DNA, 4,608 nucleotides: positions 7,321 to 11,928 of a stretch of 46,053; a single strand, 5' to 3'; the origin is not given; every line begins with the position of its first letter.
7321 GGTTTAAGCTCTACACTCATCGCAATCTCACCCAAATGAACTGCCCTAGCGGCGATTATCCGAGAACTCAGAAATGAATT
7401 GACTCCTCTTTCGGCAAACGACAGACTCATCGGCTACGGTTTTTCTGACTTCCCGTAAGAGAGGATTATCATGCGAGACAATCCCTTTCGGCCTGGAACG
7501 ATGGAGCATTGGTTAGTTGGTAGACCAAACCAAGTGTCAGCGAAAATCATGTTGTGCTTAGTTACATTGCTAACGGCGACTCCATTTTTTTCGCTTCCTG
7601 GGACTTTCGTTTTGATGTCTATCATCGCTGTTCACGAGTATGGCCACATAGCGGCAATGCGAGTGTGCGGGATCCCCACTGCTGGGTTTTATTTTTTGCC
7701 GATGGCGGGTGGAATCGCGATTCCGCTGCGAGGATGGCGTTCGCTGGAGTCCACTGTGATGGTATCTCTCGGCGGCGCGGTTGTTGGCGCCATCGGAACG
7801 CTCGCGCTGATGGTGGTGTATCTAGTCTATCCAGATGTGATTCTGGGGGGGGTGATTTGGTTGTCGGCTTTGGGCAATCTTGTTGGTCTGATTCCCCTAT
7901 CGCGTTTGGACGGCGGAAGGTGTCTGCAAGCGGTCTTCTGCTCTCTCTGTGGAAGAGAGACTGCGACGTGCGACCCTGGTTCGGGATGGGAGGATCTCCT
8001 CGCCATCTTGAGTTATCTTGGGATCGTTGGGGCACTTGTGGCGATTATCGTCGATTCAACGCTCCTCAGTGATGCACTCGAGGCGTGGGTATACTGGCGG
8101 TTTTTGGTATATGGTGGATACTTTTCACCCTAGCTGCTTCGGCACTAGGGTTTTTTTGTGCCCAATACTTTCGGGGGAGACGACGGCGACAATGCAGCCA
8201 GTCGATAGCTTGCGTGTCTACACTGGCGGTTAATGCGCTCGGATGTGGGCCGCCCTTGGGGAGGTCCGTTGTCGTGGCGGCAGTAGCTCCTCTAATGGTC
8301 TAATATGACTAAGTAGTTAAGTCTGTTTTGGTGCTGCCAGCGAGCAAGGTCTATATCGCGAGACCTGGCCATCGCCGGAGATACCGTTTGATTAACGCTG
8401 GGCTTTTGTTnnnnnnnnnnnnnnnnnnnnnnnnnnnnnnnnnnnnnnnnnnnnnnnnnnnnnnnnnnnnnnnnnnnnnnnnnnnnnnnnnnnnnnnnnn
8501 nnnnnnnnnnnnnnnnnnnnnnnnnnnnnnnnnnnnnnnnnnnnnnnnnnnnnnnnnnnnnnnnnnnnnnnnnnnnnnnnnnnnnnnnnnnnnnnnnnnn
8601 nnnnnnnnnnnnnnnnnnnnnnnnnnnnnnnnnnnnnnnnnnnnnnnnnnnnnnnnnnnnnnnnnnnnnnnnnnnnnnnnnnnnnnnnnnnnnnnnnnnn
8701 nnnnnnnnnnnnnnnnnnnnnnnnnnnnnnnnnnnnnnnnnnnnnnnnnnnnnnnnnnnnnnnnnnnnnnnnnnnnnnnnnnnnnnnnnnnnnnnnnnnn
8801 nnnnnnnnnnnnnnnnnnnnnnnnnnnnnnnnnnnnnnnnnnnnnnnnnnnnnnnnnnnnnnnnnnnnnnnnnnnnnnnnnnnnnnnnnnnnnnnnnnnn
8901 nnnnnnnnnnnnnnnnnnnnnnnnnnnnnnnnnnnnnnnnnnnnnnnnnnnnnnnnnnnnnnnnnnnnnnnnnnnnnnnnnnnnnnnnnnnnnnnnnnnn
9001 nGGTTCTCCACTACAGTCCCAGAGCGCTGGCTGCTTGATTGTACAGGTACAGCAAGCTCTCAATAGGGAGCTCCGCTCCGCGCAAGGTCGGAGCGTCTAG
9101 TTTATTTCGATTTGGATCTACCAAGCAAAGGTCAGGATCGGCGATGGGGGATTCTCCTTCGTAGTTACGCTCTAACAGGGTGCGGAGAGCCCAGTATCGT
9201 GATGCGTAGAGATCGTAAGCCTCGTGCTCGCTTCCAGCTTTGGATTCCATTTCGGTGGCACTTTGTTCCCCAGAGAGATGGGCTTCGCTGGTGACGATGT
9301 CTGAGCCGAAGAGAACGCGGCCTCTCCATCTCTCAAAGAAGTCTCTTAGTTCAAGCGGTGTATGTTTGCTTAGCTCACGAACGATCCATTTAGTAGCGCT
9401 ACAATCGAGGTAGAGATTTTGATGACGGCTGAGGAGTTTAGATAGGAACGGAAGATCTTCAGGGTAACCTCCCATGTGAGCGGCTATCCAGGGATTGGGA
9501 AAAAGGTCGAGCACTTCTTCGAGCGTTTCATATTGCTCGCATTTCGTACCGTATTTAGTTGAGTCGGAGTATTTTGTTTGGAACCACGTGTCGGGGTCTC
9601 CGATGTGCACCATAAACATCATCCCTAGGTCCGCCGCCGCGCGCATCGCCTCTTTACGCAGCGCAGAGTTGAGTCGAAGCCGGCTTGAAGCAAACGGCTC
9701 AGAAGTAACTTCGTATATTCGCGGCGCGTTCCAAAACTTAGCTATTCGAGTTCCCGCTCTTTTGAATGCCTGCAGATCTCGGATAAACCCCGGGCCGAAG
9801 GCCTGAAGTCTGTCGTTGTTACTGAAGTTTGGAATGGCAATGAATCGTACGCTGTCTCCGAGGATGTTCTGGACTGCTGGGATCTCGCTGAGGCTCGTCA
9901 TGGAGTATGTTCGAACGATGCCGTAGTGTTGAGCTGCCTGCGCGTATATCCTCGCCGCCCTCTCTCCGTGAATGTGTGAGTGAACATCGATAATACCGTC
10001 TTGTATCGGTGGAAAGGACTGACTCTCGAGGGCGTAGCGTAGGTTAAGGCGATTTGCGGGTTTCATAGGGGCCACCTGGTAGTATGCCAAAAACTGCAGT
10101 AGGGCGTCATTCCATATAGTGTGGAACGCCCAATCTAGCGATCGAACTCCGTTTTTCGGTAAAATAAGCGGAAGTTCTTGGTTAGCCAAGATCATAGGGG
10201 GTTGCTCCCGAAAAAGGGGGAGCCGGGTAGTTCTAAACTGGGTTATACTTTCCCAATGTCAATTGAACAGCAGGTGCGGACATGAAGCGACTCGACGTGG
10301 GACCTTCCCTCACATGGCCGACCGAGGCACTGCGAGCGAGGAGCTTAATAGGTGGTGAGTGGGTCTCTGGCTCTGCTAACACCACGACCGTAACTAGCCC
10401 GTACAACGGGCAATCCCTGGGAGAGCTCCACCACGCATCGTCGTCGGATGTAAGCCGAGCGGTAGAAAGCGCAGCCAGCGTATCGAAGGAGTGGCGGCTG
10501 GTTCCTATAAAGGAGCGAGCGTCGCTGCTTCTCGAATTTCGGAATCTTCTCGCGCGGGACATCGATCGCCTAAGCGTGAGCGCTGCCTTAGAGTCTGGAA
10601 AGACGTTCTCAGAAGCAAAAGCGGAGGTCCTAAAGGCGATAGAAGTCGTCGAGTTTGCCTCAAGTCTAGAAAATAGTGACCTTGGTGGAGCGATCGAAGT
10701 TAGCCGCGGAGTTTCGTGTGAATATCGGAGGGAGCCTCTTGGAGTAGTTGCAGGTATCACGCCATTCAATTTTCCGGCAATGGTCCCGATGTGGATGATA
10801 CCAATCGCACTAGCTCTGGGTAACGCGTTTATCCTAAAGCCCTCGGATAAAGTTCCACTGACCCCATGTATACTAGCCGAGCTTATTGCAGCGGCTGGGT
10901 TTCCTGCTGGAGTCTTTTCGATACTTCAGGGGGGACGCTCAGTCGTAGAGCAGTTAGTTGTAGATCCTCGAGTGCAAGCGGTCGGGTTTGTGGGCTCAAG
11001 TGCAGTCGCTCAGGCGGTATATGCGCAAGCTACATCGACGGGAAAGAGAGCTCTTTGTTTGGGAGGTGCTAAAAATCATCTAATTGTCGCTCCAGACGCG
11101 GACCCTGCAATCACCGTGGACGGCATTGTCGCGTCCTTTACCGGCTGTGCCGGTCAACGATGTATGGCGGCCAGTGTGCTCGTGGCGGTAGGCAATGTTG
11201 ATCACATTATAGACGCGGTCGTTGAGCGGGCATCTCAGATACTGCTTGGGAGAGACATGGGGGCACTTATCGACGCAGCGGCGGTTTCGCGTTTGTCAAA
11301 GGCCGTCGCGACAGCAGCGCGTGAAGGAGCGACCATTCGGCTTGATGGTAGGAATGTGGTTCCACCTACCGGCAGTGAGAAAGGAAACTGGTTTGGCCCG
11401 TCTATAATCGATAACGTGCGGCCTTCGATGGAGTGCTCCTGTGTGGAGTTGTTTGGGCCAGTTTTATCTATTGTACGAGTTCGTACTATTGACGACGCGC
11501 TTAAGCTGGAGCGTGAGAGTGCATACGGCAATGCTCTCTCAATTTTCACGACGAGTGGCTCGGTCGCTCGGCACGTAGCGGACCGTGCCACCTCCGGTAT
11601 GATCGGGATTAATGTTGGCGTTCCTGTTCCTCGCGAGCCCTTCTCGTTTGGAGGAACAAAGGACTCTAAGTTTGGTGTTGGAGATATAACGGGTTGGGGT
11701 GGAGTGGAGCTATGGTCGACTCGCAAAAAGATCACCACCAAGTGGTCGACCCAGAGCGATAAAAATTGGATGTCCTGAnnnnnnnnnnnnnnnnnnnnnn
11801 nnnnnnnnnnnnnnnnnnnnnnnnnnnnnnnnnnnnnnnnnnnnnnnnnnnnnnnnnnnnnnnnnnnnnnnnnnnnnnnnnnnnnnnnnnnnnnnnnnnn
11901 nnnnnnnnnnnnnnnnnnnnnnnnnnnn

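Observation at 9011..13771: Possible bacterial URC-type pyrimidine degradation cluster: amidohydrolase / mmsA / URC1-like GCH-II / upp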

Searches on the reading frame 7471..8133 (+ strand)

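Call 3: search_protein_families(library=pfam, proteins=[window:7471-8133:+])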
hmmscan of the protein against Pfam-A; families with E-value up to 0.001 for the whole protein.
window:7471-8133:+ (220 aa): 1 family
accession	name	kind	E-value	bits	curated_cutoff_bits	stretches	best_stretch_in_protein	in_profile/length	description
PF02163.28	Peptidase_M50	-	1.3e-07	31.6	27.2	1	45-119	3-102/221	Peptidase family M50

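Call 4: search_protein_families(library=ncbifam, proteins=[window:7471-8133:+])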
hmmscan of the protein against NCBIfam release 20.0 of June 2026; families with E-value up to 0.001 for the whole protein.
window:7471-8133:+ (220 aa): 1 family
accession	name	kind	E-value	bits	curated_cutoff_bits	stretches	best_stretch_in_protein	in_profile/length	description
TIGR00054.1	TIGR00054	equivalog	0.00046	19.2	147.55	0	46-71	11-36/421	RIP metalloprotease RseP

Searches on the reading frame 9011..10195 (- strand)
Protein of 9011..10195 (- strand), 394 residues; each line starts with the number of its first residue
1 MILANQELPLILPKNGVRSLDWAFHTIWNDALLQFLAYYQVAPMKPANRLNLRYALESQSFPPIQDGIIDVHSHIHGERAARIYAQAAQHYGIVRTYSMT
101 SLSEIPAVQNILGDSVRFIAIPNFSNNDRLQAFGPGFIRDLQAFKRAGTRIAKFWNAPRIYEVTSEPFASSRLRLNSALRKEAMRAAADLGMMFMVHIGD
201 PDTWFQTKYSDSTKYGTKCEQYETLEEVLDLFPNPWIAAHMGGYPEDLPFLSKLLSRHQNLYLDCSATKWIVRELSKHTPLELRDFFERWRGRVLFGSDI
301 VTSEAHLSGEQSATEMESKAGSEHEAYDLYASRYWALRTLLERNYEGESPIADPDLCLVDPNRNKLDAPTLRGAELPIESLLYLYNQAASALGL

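Call 3: search_protein_families(library=pfam, proteins=[window:9011-10195:-])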
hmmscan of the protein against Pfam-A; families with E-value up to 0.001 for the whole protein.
window:9011-10195:- (394 aa): 1 family
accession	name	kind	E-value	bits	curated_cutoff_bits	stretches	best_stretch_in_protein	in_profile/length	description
PF04909.20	Amidohydro_2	-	4.9e-11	43.4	26.4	1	77-300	18-247/289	Amidohydrolase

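Call 4: search_protein_families(library=ncbifam, proteins=[window:9011-10195:-])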
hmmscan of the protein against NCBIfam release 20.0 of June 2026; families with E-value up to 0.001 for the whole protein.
window:9011-10195:- (394 aa): 0 families

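Call 47: search_solved_structures(query=window:9011-10195:-, max_evalue=1)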
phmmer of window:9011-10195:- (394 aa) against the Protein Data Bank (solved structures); distinct sequences matched with E-value up to 1: 1.
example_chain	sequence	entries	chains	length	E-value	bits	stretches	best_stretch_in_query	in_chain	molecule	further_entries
6rd4_S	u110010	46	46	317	0.36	13.1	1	269-334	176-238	ATP synthase gamma chain, mitochondrial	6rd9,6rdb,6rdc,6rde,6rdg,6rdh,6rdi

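Call 52: find_homologous_proteins(query=window:9011-10195:-)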
Query window:9011-10195:- (394 aa): 2696 proteins with E <= 0.001 among 7687 candidates; the best 120 are listed.
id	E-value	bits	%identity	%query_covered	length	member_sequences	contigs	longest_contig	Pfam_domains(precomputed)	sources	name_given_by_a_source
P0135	9.3e-268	906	100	100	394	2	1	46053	PF04909.21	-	-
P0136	4.7e-185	633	79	89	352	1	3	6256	-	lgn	-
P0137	3.3e-182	624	77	89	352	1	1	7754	PF04909.21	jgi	jgi:hypothetical protein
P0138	2.0e-181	621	77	89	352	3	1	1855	PF04909.21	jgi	-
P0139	4.3e-181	620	77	89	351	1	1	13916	PF04909.21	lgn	-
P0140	8.4e-180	616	77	89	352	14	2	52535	PF04909.21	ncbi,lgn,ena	-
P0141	6.1e-179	613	76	89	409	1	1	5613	PF04909.21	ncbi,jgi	jgi:hypothetical protein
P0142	7.0e-178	610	75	89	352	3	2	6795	PF04909.21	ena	-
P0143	5.9e-156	538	68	88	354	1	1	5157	-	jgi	jgi:hypothetical protein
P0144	6.5e-154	531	69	89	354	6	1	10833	-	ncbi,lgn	ncbi:MAG: amidohydrolase family protein [Pseudomonadota bacterium]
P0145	3.0e-153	529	65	89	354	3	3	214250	-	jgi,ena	jgi:hypothetical protein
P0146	2.7e-152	526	66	89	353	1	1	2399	PF04909.21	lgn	-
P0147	5.4e-151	521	65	89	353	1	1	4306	PF04909.21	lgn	-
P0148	7.9e-151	521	65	93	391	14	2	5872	-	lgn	-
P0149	8.6e-151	521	65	90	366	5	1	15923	PF04909.21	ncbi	-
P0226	5.2e-133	462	60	89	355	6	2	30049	PF04909.21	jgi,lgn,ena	jgi:predicted TIM-barrel fold metal-dependent hydrolase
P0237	2.0e-125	437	58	89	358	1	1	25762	PF04909.21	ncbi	-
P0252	1.3e-122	428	56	89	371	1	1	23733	PF04909.21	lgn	-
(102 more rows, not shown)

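Call 53: find_encoding_contigs(protein=P0226, flank=7000, max_places=2)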
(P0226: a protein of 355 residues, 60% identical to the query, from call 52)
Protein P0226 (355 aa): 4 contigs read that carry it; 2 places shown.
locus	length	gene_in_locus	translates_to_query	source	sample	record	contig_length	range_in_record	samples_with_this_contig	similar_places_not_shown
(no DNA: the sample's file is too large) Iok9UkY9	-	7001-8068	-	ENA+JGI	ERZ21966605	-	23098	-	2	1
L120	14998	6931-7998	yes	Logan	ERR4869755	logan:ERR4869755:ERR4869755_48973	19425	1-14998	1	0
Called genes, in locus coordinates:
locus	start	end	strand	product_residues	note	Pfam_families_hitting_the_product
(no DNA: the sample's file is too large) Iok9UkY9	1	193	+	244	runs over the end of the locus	PF00005:ABC_tran, PF13304:AAA_21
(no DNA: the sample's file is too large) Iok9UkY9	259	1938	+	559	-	PF16949:ABC_tran_2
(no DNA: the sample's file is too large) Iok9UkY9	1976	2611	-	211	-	PF14681:UPRTase, PF00156:Pribosyltran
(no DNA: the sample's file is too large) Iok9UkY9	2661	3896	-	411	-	PF07958:DUF1688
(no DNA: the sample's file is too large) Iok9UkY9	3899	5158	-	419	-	PF12471:GTP_CH_N, PF00925:GTP_cyclohydro2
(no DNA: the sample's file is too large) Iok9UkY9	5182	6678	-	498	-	PF00171:Aldedh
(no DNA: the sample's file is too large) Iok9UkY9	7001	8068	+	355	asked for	PF04909:Amidohydro_2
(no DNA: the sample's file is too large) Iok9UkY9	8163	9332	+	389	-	PF14696:Glyoxalase_5, PF00903:Glyoxalase, PF13669:Glyoxalase_4 (weak)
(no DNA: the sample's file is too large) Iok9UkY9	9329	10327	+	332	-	PF18288:FAA_hydro_N_2, PF01557:FAA_hydrolase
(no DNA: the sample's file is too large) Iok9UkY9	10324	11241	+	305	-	-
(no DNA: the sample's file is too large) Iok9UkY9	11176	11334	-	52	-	-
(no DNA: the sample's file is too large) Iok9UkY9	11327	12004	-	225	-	PF07866:DUF1653, PF00583:Acetyltransf_1, PF13508:Acetyltransf_7, PF08445:FR47 (weak)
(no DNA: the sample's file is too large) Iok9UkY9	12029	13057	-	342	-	-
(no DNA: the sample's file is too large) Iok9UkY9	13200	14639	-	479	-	-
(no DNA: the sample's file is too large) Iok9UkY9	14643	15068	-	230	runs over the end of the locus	PF02585:PIG-L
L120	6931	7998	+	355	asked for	PF04909:Amidohydro_2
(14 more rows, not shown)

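Call 54: find_encoding_contigs(protein=P0252, flank=7000, max_places=2)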
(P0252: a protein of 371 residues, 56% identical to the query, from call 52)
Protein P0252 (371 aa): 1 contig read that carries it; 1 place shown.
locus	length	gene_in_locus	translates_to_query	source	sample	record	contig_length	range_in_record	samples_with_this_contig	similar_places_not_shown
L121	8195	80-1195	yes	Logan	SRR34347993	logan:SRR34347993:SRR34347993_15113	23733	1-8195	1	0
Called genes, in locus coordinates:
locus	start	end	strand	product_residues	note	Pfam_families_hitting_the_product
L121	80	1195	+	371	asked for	PF04909:Amidohydro_2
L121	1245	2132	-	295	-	-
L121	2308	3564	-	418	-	PF13692:Glyco_trans_1_4, PF00534:Glycos_transf_1 (weak)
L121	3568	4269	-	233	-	-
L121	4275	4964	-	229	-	-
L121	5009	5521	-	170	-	PF10825:DUF2752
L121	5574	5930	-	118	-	PF20114:DUF6504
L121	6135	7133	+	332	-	PF01244:Peptidase_M19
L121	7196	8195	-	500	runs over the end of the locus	-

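Call 55: find_encoding_contigs(protein=P0237, flank=7000, max_places=2)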
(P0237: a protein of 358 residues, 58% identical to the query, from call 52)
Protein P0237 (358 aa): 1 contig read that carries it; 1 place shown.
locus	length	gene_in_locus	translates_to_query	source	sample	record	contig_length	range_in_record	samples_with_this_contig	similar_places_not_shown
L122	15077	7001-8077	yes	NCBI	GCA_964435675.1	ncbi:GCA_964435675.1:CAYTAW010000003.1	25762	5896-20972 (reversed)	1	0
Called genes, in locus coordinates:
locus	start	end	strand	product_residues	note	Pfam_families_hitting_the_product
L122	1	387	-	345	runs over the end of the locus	PF02653:BPD_transp_2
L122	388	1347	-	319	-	PF02653:BPD_transp_2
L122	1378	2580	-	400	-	PF13458:Peripla_BP_6, PF01094:ANF_receptor, PF13433:Peripla_BP_5 (weak)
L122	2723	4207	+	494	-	PF13231:PMT_2 (weak)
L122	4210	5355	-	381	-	PF09243:Rsm22, PF13489:Methyltransf_23, PF13847:Methyltransf_31, PF08241:Methyltransf_11 (weak), PF08242:Methyltransf_12 (weak), PF13649:Methyltransf_25 (weak)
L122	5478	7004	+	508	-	-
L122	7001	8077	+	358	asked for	PF04909:Amidohydro_2 (weak)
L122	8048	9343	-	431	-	PF13672:PP2C_2 (faint)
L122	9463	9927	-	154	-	PF00588:SpoU_methylase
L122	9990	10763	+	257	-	PF00175:NAD_binding_1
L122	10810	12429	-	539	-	PF13231:PMT_2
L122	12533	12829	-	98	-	PF01649:Ribosomal_S20p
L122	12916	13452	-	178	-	PF22769:DCD, PF22569:DCD_C (weak), PF00692:dUTPase (weak)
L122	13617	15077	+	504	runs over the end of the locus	PF00072:Response_reg, PF00512:HisKA (weak), PF13581:HATPase_c_2 (weak), PF02518:HATPase_c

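Call 90: predict_structure(alignment_id=A2)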
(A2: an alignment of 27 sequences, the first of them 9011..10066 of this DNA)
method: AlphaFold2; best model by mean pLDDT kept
length: 351 residues; sequences in the alignment: 27
mean_pLDDT: 92.0   pTM: 0.91
mean pLDDT of the five models: 92.0, 90.4, 90.0, 89.2, 88.1
residues with pLDDT >= 90: 265; 70-90: 69; 50-70: 17; < 50: 0
segments of 3 or more residues with pLDDT < 50: none
pLDDT, mean of each block of 10 residues (from residue 1): 83 95 95 96 98 97 97 97 90 97 97 86 91 96 98 83 78 91 97 95 95 98 92 96 98 96 73 75 95 97 91 77 89 97 97 94
secondary structure, 60 per line:
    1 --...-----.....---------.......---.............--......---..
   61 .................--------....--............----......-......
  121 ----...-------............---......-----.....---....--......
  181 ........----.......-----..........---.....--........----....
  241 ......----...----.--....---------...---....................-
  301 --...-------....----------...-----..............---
elements in order: H11-15 E25-31 H35-47 E50-55 H59-72 E73-77 H86-89 H92-103 E108-113 H115-120 H135-146 E150-155 H161-165 H169-172 H175-188 E193-195 H196-199 H205-214 E218-222 H225-232 H237-246 E251-253 H261-264 H280-299 E303-305 H313-316 E327-329 H335-348

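Call 92: fold_search(model_id=the predicted structure, library=pdb)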
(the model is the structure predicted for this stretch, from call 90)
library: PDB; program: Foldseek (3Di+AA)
matches with E <= 10: 1608; with E <= 0.001: 140
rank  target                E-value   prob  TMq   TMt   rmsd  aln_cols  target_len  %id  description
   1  4i6k                  5.1e-07  1.00  0.49  0.63   5.8       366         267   11  Crystal structure of probable 2-PYRONE-4,6-DICARBOXYLIC ACID HYDROLASE ABAYE1769 (TARGET EFI-505029) from Acinetobacter  (released 2012-12-12)
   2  7wtb_A                6.1e-06  1.00  0.35  0.13  11.2       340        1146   12  Cryo-EM structure of human pyruvate carboxylase with acetyl-CoA (released 2022-11-09)
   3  11ef_A                2.8e-05  1.00  0.35  0.46   8.1       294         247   12  Crystal Structure of L-erythrulose-1-phosphate isomerase from Brucella melitensis (P21 form) (released 2026-03-04)
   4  4pcf_C                5.0e-05  1.00  0.35  0.47   7.9       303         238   10  Structure-based protein engineering of a monomeric triosephosphate isomerase towards changing substrate specificity (released 2015-04-22)
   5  11ef_B                5.3e-05  1.00  0.34  0.44   8.2       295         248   12  Crystal Structure of L-erythrulose-1-phosphate isomerase from Brucella melitensis (P21 form) (released 2026-03-04)
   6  3iwp_L                6.0e-05  1.00  0.37  0.49   7.5       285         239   14  Crystal structure of human copper homeostasis protein CutC (released 2009-11-10)
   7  4pod_B                6.0e-05  1.00  0.34  0.44   9.3       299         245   12  Structure of Triosephosphate Isomerase I170V mutant human enzyme. (released 2015-01-14)
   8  4inf_C                9.1e-05  1.00  0.40  0.41  12.6       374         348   10  Crystal structure of amidohydrolase saro_0799 (target efi-505250) from novosphingobium aromaticivorans dsm 12444 with  (released 2013-01-16)
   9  6upf_A                9.1e-05  1.00  0.32  0.42  10.3       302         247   11  Triosephosphate isomerase deficiency: Effect of F240L mutation on enzyme structure (released 2020-07-01)
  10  1mo0_B                9.1e-05  1.00  0.32  0.42  10.7       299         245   11  Structural Genomics Of Caenorhabditis Elegans: Triose Phosphate Isomerase (released 2002-09-13)
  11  2v0t_C                9.6e-05  1.00  0.35  0.47   8.1       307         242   10  The A178L mutation in the C-terminal hinge of the flexible loop-6 of triosephosphate isomerase (TIM) induces a more cl (released 2008-02-19)
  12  5i3f_C                1.1e-04  1.00  0.35  0.46   8.3       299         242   10  Structure-Function Studies on Role of Hydrophobic Clamping of a Basic Glutamate in Catalysis by Triosephosphate Isomer (released 2016-05-18)
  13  4qcc_A                1.2e-04  1.00  0.34  0.42   6.8       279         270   13  Structure of a cube-shaped, highly porous protein cage designed by fusing symmetric oligomeric domains (released 2014-11-19)
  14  1if2                  1.2e-04  1.00  0.36  0.47   8.5       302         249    9  X-RAY STRUCTURE OF LEISHMANIA MEXICANA TRIOSEPHOSPHATE ISOMERASE COMPLEXED WITH IPP (released 2001-08-17)
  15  1ml1_A                1.2e-04  1.00  0.37  0.50   8.2       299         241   10  PROTEIN ENGINEERING WITH MONOMERIC TRIOSEPHOSPHATE ISOMERASE: THE MODELLING AND STRUCTURE VERIFICATION OF A SEVEN RESI (released 1997-03-12)
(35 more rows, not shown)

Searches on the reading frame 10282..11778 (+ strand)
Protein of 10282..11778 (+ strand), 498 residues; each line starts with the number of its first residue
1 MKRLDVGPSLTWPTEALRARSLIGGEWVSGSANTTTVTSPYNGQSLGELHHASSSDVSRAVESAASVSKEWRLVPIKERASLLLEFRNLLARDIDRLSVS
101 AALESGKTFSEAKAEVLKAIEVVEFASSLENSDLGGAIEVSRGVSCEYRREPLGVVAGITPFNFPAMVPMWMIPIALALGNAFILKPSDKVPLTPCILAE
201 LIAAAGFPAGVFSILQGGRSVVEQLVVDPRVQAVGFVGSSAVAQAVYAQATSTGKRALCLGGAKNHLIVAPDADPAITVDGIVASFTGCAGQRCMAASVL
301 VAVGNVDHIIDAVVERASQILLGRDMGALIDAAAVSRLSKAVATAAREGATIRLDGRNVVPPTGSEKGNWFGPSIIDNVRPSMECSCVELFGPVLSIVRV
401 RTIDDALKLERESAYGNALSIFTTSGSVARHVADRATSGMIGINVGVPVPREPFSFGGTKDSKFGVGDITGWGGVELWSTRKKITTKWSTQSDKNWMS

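Call 3: search_protein_families(library=pfam, proteins=[window:10282-11778:+])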
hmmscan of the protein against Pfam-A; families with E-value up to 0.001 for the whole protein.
window:10282-11778:+ (498 aa): 1 family
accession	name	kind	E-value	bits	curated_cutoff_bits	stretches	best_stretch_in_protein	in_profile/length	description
PF00171.27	Aldedh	-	6.5e-122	407.8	23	1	27-470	1-447/461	Aldehyde dehydrogenase family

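Call 4: search_protein_families(library=ncbifam, proteins=[window:10282-11778:+])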
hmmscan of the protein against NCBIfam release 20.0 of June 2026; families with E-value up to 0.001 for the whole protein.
window:10282-11778:+ (498 aa): 43 families (the best 25 are shown)
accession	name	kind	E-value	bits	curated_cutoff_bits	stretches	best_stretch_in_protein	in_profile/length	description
TIGR01722.1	MMSDH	subfamily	3.3e-135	451.5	448.5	1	20-488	2-477/477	CoA-acylating methylmalonate-semialdehyde dehydrogenase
NF052305.1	DioxValDhHalo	equivalog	6e-77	259.6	750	1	20-484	6-479/483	2,5-dioxovalerate dehydrogenase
TIGR01804.1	BADH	equivalog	1.5e-76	257.8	668.6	1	23-465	2-452/467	betaine-aldehyde dehydrogenase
NF010000.0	PRK13473.1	subfamily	2.4e-76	257.3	615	1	20-466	4-454/475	aminobutyraldehyde dehydrogenase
NF009725.0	PRK13252.1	equivalog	4.5e-73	246.3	593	1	19-485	7-478/488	betaine-aldehyde dehydrogenase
NF042993.1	AlphKGSA_gudD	equivalog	2.9e-71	240.7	770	1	21-463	6-458/481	alpha-ketoglutaric semialdehyde dehydrogenase GucD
TIGR02299.1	HpaE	equivalog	1e-69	235.4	638.35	1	21-485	3-475/488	5-carboxymethyl-2-hydroxymuconate semialdehyde dehydrogenase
NF006916.0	PRK09407.1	equivalog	8.4e-69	232.5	521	1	29-487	30-493/526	succinic semialdehyde dehydrogenase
TIGR01780.1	SSADH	subfamily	4.3e-67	226.9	646.35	1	37-466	1-434/448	succinate-semialdehyde dehydrogenase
NF040648.1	lactal_redase_Meth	equivalog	7.8e-66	223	650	1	22-466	2-444/463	lactaldehyde dehydrogenase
NF050084.1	pip_6_carb_DH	equivalog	2.1e-63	214.9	730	1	38-471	2-445/475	L-piperidine-6-carboxylate dehydrogenase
NF002852.0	PRK03137.1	subfamily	3.6e-61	207.5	648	1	22-439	40-465/514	L-glutamate gamma-semialdehyde dehydrogenase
NF045735.1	PaDhStyDPseudo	equivalog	2.2e-59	201.4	850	1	17-484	1-479/483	phenylacetaldehyde dehydrogenase StyD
NF045736.1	PaDhStyDRhodo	equivalog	5.5e-59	200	800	1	22-485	6-476/479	phenylacetaldehyde dehydrogenase StyD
NF006915.0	PRK09406.1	equivalog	1.1e-58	199.2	730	1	38-466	6-438/457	NADP-dependent succinic semialdehyde dehydrogenase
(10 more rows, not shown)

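Call 74: search_solved_structures(query=window:10282-11775:+, max_evalue=1e-60)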
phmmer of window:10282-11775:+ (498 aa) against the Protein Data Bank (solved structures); distinct sequences matched with E-value up to 1e-60: 10.
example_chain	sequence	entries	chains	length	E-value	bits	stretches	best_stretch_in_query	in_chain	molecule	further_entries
9q0d_A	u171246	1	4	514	4.2e-106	358.8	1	28-493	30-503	methylmalonate-semialdehyde dehydrogenase (CoA acylating)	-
4e4g_A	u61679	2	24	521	9e-105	354.4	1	21-490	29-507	Methylmalonate-semialdehyde dehydrogenase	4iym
5tjr_A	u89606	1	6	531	1.9e-102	346.7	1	20-491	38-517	Methylmalonate-semialdehyde dehydrogenase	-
9izv_A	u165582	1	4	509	8e-98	331.5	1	20-491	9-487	Methylmalonate-semialdehyde/malonate-semialdehyde dehydrogenase [acylating], mitochondrial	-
8xxq_A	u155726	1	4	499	1.4e-97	330.7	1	20-491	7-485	Methylmalonate-semialdehyde/malonate-semialdehyde dehydrogenase [acylating], mitochondrial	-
9izx_A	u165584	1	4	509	1.9e-97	330.3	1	20-491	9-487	Methylmalonate-semialdehyde/malonate-semialdehyde dehydrogenase [acylating], mitochondrial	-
4zz7_A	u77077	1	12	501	4.7e-97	329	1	21-490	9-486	Methylmalonate-semialdehyde dehydrogenase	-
9izw_A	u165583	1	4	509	9.2e-97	328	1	20-491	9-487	Methylmalonate-semialdehyde/malonate-semialdehyde dehydrogenase [acylating], mitochondrial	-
9izu_C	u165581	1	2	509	1.5e-96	327.3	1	20-491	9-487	Methylmalonate-semialdehyde/malonate-semialdehyde dehydrogenase [acylating], mitochondrial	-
1t90_A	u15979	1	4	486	2.1e-91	310.3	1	17-488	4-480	Probable methylmalonate-semialdehyde dehydrogenase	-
